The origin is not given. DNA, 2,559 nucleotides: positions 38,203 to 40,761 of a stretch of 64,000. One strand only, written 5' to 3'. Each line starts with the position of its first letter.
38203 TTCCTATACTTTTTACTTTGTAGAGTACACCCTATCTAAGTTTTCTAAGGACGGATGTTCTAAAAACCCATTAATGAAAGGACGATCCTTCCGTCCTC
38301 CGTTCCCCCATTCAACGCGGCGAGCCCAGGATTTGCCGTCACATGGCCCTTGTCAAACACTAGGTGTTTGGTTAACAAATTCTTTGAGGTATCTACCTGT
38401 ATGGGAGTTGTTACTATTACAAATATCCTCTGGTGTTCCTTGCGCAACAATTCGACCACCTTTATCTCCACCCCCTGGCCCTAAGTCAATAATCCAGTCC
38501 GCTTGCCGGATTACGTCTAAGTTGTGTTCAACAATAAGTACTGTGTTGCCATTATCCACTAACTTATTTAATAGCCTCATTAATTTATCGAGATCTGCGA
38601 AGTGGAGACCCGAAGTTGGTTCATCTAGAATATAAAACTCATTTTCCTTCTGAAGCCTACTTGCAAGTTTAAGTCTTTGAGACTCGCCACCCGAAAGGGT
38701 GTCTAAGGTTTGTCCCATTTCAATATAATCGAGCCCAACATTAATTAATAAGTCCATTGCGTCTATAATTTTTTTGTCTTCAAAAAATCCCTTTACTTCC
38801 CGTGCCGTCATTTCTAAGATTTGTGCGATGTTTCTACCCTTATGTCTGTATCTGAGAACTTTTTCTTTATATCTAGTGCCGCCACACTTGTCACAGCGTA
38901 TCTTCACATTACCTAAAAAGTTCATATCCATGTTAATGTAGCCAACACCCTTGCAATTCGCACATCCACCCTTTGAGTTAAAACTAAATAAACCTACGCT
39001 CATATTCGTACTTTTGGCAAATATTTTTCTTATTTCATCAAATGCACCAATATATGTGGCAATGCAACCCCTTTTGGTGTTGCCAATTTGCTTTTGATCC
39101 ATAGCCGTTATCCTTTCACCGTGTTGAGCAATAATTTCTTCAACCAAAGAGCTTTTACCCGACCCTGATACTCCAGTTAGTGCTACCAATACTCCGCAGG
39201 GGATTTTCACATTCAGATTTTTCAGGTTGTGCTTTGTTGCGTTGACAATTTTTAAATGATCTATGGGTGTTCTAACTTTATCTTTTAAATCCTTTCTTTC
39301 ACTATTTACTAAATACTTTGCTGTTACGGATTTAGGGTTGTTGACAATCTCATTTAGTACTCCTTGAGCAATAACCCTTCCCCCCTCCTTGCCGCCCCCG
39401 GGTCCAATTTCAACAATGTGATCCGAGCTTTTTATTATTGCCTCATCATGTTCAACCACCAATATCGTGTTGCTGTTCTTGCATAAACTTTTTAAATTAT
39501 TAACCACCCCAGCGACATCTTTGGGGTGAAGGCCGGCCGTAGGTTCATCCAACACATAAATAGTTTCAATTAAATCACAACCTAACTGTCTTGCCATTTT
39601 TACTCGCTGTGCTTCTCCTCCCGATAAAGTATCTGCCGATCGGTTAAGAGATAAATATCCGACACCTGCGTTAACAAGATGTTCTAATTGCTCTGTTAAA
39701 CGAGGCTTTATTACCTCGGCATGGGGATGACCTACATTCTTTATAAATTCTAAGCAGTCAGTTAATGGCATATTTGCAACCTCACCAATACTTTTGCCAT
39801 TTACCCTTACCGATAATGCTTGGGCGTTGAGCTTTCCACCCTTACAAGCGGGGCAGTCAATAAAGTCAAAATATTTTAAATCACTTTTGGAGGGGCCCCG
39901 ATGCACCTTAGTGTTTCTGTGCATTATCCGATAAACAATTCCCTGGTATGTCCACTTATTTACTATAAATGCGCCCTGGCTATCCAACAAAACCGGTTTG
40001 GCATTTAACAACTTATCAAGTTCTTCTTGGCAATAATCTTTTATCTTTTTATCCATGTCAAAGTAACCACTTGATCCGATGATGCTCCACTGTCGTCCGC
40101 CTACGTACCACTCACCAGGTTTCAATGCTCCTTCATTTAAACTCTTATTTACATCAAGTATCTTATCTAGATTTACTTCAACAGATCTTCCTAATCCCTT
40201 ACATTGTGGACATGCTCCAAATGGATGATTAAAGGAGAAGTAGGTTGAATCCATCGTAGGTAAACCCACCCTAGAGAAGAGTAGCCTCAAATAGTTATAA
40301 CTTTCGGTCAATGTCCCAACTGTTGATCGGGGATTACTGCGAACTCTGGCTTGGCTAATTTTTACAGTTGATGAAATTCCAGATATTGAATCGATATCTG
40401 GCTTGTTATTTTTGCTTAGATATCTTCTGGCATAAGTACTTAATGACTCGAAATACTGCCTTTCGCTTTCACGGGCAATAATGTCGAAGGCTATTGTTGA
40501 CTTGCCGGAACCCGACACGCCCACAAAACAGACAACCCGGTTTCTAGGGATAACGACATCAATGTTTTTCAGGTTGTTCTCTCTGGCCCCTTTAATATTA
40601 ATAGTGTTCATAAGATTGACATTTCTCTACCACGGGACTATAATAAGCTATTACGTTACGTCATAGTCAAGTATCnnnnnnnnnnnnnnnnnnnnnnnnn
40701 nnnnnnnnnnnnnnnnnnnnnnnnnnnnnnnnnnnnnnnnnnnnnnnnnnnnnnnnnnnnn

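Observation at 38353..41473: Divergent MerR/GyrI-like sensor and a UvrB-binding-domain-less UvrA paralog: a candidate module for sensing and resisting DNA-binding xenobiotics in a reduced genome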

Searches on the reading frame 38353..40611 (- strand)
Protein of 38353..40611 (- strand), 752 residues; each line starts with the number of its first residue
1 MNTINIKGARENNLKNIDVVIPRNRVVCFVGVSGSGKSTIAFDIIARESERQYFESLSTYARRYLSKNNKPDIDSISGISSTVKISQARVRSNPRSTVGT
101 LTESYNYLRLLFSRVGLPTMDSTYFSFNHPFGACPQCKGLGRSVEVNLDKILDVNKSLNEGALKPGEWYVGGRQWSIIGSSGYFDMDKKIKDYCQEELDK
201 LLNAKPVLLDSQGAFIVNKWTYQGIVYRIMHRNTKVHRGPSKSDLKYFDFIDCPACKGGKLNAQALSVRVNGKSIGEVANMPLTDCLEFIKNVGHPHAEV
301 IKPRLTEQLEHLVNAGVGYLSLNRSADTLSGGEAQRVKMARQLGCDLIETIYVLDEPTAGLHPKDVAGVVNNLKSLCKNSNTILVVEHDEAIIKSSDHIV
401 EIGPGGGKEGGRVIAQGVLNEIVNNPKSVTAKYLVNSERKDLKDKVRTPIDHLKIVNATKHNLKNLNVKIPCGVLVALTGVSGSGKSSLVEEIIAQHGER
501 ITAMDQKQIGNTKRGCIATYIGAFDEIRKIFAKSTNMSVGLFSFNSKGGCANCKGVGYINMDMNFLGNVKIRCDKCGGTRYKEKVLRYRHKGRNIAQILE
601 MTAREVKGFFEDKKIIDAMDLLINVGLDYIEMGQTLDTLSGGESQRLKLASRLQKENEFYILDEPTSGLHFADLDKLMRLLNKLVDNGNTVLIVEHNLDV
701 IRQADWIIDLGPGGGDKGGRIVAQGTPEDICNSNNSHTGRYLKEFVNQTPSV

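Call 3: search_protein_families(library=pfam, proteins=[window:38353-40611:-], max_evalue=0.01)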
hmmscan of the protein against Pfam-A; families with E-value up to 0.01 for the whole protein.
window:38353-40611:- (752 aa): 28 families (the best 25 are shown)
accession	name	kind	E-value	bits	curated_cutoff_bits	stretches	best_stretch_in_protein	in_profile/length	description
PF00005.33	ABC_tran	-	3.3e-27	96.2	25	3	463-667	1-137/137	ABC transporter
PF02463.25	SMC_N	-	1.1e-11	45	40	1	471-708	21-209/220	RecF/RecN/SMC N terminal domain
PF13304.12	AAA_21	-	1.8e-10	41.8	27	1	648-694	247-296/304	AAA domain, putative AbiEii toxin, Type IV TA system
PF03193.22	RsgA_GTPase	-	1.1e-07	32.3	30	1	443-506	76-139/174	RsgA GTPase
PF13191.12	AAA_16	-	1.3e-06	29.4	32.6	1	470-534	21-86/167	AAA ATPase domain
PF13555.12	AAA_29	-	2.4e-06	27.6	27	0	472-491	22-40/61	P-loop containing region of AAA domain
PF13671.12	AAA_33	-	3.2e-06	27.9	27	0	475-498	1-24/143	AAA domain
PF13238.12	AAA_18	-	4.9e-06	27.4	29.4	0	476-506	1-33/128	AAA domain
PF13175.12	AAA_15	-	7.9e-05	22.9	32.1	0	350-382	330-362/374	AAA ATPase domain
PF20703.3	nSTAND1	-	0.00012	22.3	27.1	0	474-491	34-51/379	Novel STAND NTPase 1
PF13401.12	AAA_22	-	0.00014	22.6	27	0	476-513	8-33/130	AAA domain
PF13173.12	AAA_14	-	0.00019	21.9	27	0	24-53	2-33/129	AAA domain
PF00004.35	AAA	-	0.00021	22.2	21.2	0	477-534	2-53/131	ATPase family associated with various cellular activities (AAA)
PF00931.28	NB-ARC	-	0.00021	21.1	23.5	0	25-56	19-51/248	NB-ARC domain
PF20720.3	nSTAND3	-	0.00023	21.3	27.2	0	20-53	13-46/155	Novel STAND NTPase 3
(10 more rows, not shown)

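Call 4: search_protein_families(library=ncbifam, proteins=[window:38353-40611:-], max_evalue=0.01)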
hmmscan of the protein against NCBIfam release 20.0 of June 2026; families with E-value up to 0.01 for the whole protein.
window:38353-40611:- (752 aa): 218 families (the best 25 are shown)
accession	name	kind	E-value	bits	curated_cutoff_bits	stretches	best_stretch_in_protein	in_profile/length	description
NF001503.0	PRK00349.1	equivalog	1.2e-241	804.7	1147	3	497-747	682-942/943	excinuclease ABC subunit UvrA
TIGR00630.1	uvra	equivalog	7.3e-233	775.7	729.8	2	119-730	262-923/924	excinuclease ABC subunit UvrA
NF001885.0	PRK00635.1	equivalog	6.3e-149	497.7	3054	2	234-749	380-922/1809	excinuclease ABC subunit A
TIGR03608.1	L_ocin_972_ABC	subfamily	1.9e-41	141.8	254.85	3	617-710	114-206/206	putative bacteriocin export ABC transporter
TIGR02857.1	CydD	equivalog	7.5e-40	137.4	435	3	320-401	450-528/529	thiol reductant ABC exporter subunit CydD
TIGR04521.1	ECF_ATPase_2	equivalog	3e-38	131.5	330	4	618-735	124-237/279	energy-coupling factor transporter ATPase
NF040873.1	AztA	equivalog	5e-38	130.6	220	3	612-709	96-190/191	zinc ABC transporter ATP-binding protein AztA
TIGR02315.1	ABC_phnC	equivalog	7.3e-36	123.8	266.1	3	602-730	110-233/243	phosphonate ABC transporter ATP-binding protein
NF010068.0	PRK13548.1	equivalog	3.8e-35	121.3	261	3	620-734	120-234/261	heme ABC transporter ATP-binding protein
TIGR04520.1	ECF_ATPase_1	equivalog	2e-34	119.3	315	3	625-735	124-228/269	energy-coupling factor transporter ATPase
TIGR03873.1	F420-0_ABC_ATP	hypoth_equivalog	5.1e-34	117.7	372.4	2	633-731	132-225/256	putative F420-0 ABC transporter ATP-binding protein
TIGR00972.1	3a0107s01c2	equivalog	9.9e-34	116.8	343.2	4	322-434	138-243/248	phosphate ABC transporter ATP-binding protein PstB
TIGR02673.1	FtsE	equivalog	1.4e-32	113.1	264.85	3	592-704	97-203/214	cell division ATP-binding protein FtsE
TIGR02982.1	heterocyst_DevA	subfamily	4.2e-31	108.3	295.8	2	321-404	134-216/220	ABC exporter ATP-binding subunit, DevA family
NF008409.0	PRK11231.1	equivalog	6.9e-31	107.5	375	3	634-732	134-227/255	Fe(3+) dicitrate ABC transporter ATP-binding protein FecE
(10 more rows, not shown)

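Call 9: find_encoding_contigs(protein=window:38353-40611:-, flank=10000, max_places=6)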
Protein window:38353-40611:- (752 aa): 5 contigs read that carry it; 3 places shown.
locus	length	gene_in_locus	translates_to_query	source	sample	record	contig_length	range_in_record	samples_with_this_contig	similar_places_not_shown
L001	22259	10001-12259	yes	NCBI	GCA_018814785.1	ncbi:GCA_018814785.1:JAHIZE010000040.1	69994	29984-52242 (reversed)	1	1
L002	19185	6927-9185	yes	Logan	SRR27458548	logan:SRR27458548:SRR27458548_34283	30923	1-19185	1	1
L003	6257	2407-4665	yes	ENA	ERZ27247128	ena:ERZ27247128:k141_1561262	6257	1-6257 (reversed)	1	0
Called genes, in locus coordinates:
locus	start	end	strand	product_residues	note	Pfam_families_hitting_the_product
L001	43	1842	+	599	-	PF01411:tRNA-synt_2c, PF07973:tRNA_SAD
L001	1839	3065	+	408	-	PF14450:FtsA (weak)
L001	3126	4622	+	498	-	-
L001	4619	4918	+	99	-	-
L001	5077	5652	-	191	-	-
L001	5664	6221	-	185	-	PF05137:PilN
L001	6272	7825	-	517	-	PF13541:ChlI, PF20030:bpMoxR (faint), PF00158:Sigma54_activat (faint), PF01078:Mg_chelatase, PF07728:AAA_5 (weak), PF00493:MCM, PF13335:Mg_chelatase_C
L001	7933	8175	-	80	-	-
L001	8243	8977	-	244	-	PF13847:Methyltransf_31 (faint), PF08241:Methyltransf_11, PF13649:Methyltransf_25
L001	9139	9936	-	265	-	PF00376:MerR, PF13411:MerR_1, PF06445:GyrI-like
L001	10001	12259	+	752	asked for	PF02463:SMC_N (faint), PF03193:RsgA_GTPase (faint), PF13175:AAA_15 (faint), PF13191:AAA_16 (faint), PF13555:AAA_29 (faint), PF13238:AAA_18 (faint), PF13304:AAA_21 (faint), PF00005:ABC_tran, +1 more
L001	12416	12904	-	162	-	-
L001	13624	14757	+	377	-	PF02388:FemAB, PF13480:Acetyltransf_6 (faint), PF02388:FemAB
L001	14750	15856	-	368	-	PF01702:TGT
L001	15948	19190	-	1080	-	PF01370:Epimerase, PF04321:RmlD_sub_bind (weak), PF16363:GDP_Man_Dehyd, PF13196:DUF4012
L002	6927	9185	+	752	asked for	PF02463:SMC_N (faint), PF03193:RsgA_GTPase (faint), PF13175:AAA_15 (faint), PF13191:AAA_16 (faint), PF13555:AAA_29 (faint), PF13238:AAA_18 (faint), PF13304:AAA_21 (faint), PF00005:ABC_tran, +1 more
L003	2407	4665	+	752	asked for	PF02463:SMC_N (faint), PF03193:RsgA_GTPase (faint), PF13175:AAA_15 (faint), PF13191:AAA_16 (faint), PF13555:AAA_29 (faint), PF13238:AAA_18 (faint), PF13304:AAA_21 (faint), PF00005:ABC_tran, +1 more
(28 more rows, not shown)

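Call 11: find_homologous_proteins(query=window:38353-40611:-, max_evalue=1e-50)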
Query window:38353-40611:- (752 aa): 8000 proteins with E <= 1e-50 among 8000 candidates; the best 120 are listed.
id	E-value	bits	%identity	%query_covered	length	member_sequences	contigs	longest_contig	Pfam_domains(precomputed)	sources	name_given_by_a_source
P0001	0.0e+0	1712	100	100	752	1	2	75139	PF00005.34,PF13175.13,PF13555.13,PF13671.13,PF03193.23,PF13238.13,PF02463.26,PF13304.13,PF13191.13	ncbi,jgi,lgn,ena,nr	ncbi:excinuclease ABC subunit UvrA [Patescibacteria group bacterium]|nr:excinuclease ABC subunit Uvr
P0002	0.0e+0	1422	81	99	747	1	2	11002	PF00005.34,PF13175.13,PF13555.13,PF13671.13,PF03193.23,PF13238.13,PF02463.26,PF13304.13,PF00931.29,PF13191.13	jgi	-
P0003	0.0e+0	1414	81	99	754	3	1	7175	PF00005.34,PF13175.13,PF13555.13,PF13671.13,PF03193.23,PF13238.13,PF02463.26,PF13304.13,PF00931.29,PF13191.13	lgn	-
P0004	0.0e+0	1407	81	99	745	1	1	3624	PF00005.34,PF13555.13,PF13671.13,PF03193.23,PF13238.13,PF02463.26,PF13304.13,PF00931.29,PF13191.13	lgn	-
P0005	0.0e+0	1354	77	99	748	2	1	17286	PF00005.34,PF13175.13,PF13555.13,PF13671.13,PF03193.23,PF02463.26,PF13304.13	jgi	-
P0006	0.0e+0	1237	71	99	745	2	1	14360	PF00005.34,PF13555.13,PF13671.13,PF03193.23,PF02463.26,PF13304.13,PF13191.13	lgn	-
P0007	0.0e+0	1234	71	99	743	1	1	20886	PF13173.13,PF00005.34,PF13555.13,PF13671.13,PF03193.23,PF02463.26,PF13304.13,PF13191.13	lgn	-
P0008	0.0e+0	1230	70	99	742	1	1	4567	PF13173.13,PF00005.34,PF13555.13,PF13671.13,PF13401.13,PF03193.23,PF02463.26,PF13304.13,PF13191.13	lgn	-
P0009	0.0e+0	1229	69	99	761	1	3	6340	PF13173.13,PF00005.34,PF13555.13,PF13671.13,PF03193.23,PF02463.26,PF13304.13,PF13191.13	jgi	-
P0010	0.0e+0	1227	69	99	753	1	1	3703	PF00005.34,PF13555.13,PF13671.13,PF13401.13,PF03193.23,PF02463.26,PF13304.13,PF13191.13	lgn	-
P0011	0.0e+0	1225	70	99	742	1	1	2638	PF13173.13,PF00005.34,PF13555.13,PF13671.13,PF03193.23,PF13238.13,PF02463.26,PF13304.13,PF13191.13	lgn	-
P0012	0.0e+0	1225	70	99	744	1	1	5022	PF13173.13,PF00005.34,PF13555.13,PF13671.13,PF03193.23,PF02463.26,PF13304.13,PF13191.13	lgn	-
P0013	0.0e+0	1218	69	99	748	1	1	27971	PF00005.34,PF13555.13,PF13671.13,PF03193.23,PF13238.13,PF02463.26,PF13304.13,PF13191.13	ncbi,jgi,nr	ncbi:excinuclease ABC subunit UvrA [Candidatus Parcubacteria bacterium]|nr:MAG: excinuclease ABC sub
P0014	0.0e+0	1217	69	99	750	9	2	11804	PF00005.34,PF13555.13,PF13671.13,PF13401.13,PF03193.23,PF02463.26,PF13304.13,PF00931.29,PF13191.13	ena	-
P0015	0.0e+0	1216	70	99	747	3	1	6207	PF00005.34,PF13555.13,PF13671.13,PF03193.23,PF20703.4,PF02463.26,PF13304.13,PF13191.13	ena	-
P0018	0.0e+0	1203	68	100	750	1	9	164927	PF00005.34,PF13555.13,PF13671.13,PF13401.13,PF03193.23,PF13238.13,PF02463.26,PF13304.13,PF13191.13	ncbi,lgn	-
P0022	0.0e+0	1196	68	99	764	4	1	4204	PF17755.7,PF00005.34,PF13555.13,PF13671.13,PF13401.13,PF03193.23,PF13238.13,PF02463.26,PF13304.13,PF00931.29,PF13191.13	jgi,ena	-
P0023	0.0e+0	1194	67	99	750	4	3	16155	PF17755.7,PF00005.34,PF13555.13,PF13671.13,PF13401.13,PF03193.23,PF02463.26,PF13304.13,PF13191.13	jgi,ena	-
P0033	0.0e+0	1186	69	99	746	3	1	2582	PF17755.7,PF00005.34,PF13175.13,PF13555.13,PF13671.13,PF13401.13,PF03193.23,PF13238.13,PF02463.26,PF13304.13,PF13191.13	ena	-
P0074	0.0e+0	1157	66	99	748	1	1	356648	PF00005.34,PF13555.13,PF13671.13,PF03193.23,PF02463.26,PF13304.13,PF13191.13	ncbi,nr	ncbi:MAG: excinuclease ABC subunit UvrA [Candidatus Roizmanbacteria bacterium]|nr:excinuclease ABC s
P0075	0.0e+0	1156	66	99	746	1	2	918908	PF00005.34,PF13555.13,PF13671.13,PF13401.13,PF03193.23,PF02463.26,PF13304.13,PF13191.13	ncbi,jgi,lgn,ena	ncbi:MAG: excinuclease ABC subunit UvrA [Patescibacteria group bacterium]|jgi:excinuclease UvrABC AT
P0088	0.0e+0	1146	65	99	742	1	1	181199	PF17755.7,PF00005.34,PF13555.13,PF13671.13,PF03193.23,PF02463.26,PF13304.13,PF13191.13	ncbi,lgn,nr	ncbi:MAG: excinuclease ABC subunit UvrA [bacterium]|nr:excinuclease ABC subunit UvrA [bacterium]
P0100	0.0e+0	1137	67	99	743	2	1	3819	PF13173.13,PF17755.7,PF00005.34,PF13555.13,PF13671.13,PF03193.23,PF02463.26,PF13304.13,PF00931.29,PF13191.13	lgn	-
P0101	0.0e+0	1136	65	99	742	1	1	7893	PF17755.7,PF00005.34,PF13555.13,PF13671.13,PF03193.23,PF02463.26,PF13304.13,PF13191.13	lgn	-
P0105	0.0e+0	1132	65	99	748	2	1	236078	PF17755.7,PF13555.13,PF13671.13,PF00004.36,PF13401.13,PF03193.23,PF13238.13,PF00684.26,PF13304.13,PF13191.13,PF00005.34,PF13175.13,PF02463.26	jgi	jgi:excinuclease UvrABC ATPase subunit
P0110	0.0e+0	1124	64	99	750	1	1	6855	PF17755.7,PF00005.34,PF13555.13,PF13671.13,PF03193.23,PF13238.13,PF02463.26,PF13304.13,PF13191.13,PF01583.27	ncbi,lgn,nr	ncbi:MAG: excinuclease ABC subunit UvrA [Patescibacteria group bacterium]|nr:excinuclease ABC subuni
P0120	0.0e+0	1114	65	100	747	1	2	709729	PF00005.34,PF13175.13,PF13555.13,PF13671.13,PF03193.23,PF13238.13,PF02463.26,PF00684.26,PF13304.13,PF13191.13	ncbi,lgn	-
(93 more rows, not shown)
